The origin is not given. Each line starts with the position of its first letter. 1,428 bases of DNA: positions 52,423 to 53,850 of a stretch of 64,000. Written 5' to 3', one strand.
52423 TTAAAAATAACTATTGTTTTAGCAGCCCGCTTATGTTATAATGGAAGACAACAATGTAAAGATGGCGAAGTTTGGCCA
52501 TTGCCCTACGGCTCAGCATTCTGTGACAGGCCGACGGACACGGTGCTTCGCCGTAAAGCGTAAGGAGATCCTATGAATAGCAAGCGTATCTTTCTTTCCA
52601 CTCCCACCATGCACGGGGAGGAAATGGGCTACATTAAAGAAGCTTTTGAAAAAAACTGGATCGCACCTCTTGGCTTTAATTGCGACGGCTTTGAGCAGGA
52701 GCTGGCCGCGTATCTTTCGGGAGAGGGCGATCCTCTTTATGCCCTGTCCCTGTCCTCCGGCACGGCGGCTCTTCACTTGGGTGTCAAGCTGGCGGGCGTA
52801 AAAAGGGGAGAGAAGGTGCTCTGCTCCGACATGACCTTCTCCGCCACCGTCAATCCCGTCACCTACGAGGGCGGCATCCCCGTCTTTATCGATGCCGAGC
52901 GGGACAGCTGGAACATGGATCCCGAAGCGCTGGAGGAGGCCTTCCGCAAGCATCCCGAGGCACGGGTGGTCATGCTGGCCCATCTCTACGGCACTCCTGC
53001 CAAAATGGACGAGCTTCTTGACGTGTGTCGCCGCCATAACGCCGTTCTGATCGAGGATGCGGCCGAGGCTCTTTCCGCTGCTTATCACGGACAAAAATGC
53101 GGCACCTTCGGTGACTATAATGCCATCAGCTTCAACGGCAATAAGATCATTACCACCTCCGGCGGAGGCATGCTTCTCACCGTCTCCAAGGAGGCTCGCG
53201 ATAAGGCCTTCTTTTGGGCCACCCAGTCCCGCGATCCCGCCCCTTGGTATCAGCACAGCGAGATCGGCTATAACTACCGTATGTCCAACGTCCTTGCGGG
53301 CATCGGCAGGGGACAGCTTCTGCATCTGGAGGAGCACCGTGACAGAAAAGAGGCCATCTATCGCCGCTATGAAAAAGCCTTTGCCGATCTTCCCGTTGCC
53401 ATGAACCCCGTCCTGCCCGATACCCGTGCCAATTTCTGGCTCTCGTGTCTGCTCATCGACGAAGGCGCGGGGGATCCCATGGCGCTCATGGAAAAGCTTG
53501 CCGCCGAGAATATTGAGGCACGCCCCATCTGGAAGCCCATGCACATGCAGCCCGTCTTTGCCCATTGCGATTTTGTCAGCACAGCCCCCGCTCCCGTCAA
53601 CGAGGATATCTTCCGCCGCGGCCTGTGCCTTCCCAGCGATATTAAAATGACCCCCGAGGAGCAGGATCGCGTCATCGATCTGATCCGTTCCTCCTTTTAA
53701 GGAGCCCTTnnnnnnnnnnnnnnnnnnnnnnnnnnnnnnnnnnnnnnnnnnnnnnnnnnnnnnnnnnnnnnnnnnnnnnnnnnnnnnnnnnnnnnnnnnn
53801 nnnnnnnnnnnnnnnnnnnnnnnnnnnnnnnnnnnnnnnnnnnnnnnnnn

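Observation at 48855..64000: Wzx/Wzy polysaccharide locus with the gene signature of a PSA-like zwitterionic polysaccharide (aminotransferase + small PGT, pyruvyl transferase, Glf; no N-acetyltransferase)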

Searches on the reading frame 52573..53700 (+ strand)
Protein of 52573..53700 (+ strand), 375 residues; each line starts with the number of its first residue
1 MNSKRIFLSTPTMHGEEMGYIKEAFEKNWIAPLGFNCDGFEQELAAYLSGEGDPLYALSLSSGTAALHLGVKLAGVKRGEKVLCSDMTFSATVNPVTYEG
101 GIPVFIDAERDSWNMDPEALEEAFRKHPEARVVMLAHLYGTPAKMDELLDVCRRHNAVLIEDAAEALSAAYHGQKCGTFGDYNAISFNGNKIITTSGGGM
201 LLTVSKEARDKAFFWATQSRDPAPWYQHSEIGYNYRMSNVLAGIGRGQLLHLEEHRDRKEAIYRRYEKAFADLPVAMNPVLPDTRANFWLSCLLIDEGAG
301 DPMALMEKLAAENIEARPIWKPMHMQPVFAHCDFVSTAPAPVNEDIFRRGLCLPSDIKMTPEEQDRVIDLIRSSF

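Call 3: search_protein_families(library=pfam, proteins=[window:52573-53700:+])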
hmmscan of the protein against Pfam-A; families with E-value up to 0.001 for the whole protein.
window:52573-53700:+ (375 aa): 3 families
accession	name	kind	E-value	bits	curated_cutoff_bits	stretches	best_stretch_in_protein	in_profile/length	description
PF01041.23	DegT_DnrJ_EryC1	-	1.3e-89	301.4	19.8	1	13-371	3-359/360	DegT/DnrJ/EryC1/StrS aminotransferase family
PF00155.27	Aminotran_1_2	-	7.8e-08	32.3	19.7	1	40-164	47-187/361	Aminotransferase class I and II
PF01212.27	Beta_elim_lyase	-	3.3e-06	27.1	27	1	56-171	49-177/288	Beta-eliminating lyase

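Call 12: search_protein_families(library=ncbifam, proteins=[window:52573-53700:+], max_evalue=0.00001)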
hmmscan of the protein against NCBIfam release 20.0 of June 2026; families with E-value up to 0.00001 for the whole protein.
window:52573-53700:+ (375 aa): 7 families
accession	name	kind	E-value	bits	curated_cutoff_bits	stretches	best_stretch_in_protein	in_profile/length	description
TIGR04181.1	NHT_00031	hypoth_equivalog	1e-97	327.3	420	1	6-355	1-358/359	LegC family aminotransferase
TIGR03588.1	PseC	equivalog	4.7e-60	203.5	423.5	1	17-373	13-378/380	UDP-4-amino-4,6-dideoxy-N-acetyl-beta-L-altrosamine transaminase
NF008687.0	PRK11706.1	equivalog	1.8e-44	152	375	1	6-373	2-372/375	dTDP-4-amino-4,6-dideoxygalactose transaminase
NF008658.2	PRK11658.1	equivalog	3.7e-39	134.5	631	1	7-372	6-374/379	UDP-4-amino-4-deoxy-L-arabinose aminotransferase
NF011936.0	PRK15407.1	equivalog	1.6e-38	132.6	423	1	4-207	35-239/440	lipopolysaccharide biosynthesis protein RfbH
TIGR04427.1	PLP_DesI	equivalog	4.1e-34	118.3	650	1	21-372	38-380/390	dTDP-4-dehydro-6-deoxyglucose aminotransferase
TIGR02379.1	ECA_wecE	subfamily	8.6e-30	103.7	434.85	1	7-371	3-371/376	dTDP-4-amino-4,6-dideoxy-D-glucose transaminase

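Call 15: search_solved_structures(query=window:52573-53700:+, max_evalue=1e-20)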
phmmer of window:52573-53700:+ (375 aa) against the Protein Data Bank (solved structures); distinct sequences matched with E-value up to 1e-20: 43.
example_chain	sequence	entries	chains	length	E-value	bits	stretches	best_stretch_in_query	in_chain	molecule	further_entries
1o61_A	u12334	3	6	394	4.3e-82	279.1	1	5-301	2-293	aminotransferase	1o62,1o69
4ztc_A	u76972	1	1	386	3.6e-81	276.1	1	5-371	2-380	Aminotransferase homolog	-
3bn1_A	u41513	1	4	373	5.3e-64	219.6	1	4-369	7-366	Perosamine synthetase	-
3dr7_A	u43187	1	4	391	6.1e-64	219.4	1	4-369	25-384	Putative perosamine synthetase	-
3dr4_A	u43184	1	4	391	4.2e-63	216.6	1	4-369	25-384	Putative perosamine synthetase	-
7b0m_AAA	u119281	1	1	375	5.3e-63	216.3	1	6-361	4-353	Sugar aminotransferase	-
3frk_A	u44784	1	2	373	3.8e-39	137.8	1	8-372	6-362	QdtB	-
7b0d_A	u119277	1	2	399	1.3e-37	132.7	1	21-369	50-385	Glutamine--scyllo-inositol transaminase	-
5k8b_A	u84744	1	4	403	2e-36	128.8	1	56-321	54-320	8-amino-3,8-dideoxy-alpha-D-manno-octulosonate transaminase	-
4lc3_A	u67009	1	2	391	1.3e-34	122.9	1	11-271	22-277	Putative UDP-4-amino-4-deoxy-l-arabinose--oxoglutarate aminotransferase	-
1mdo_A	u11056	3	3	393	1.5e-34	122.6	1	7-371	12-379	ArnB aminotransferase | UDP-4-amino-4-deoxy-L-arabinose--oxoglutarate aminotransferase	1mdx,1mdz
9bgp_A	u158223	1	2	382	2.3e-34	122.1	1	34-369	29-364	aminotransferase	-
8vr3_A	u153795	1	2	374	4e-34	121.2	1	7-274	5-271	DegT/DnrJ/EryC1/StrS aminotransferase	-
8vr5_A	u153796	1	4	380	5.3e-34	120.8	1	8-274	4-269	DegT/DnrJ/EryC1/StrS aminotransferase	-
4oca_A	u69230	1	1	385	9.3e-34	120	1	7-371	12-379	UDP-4-amino-4-deoxy-L-arabinose--oxoglutarate aminotransferase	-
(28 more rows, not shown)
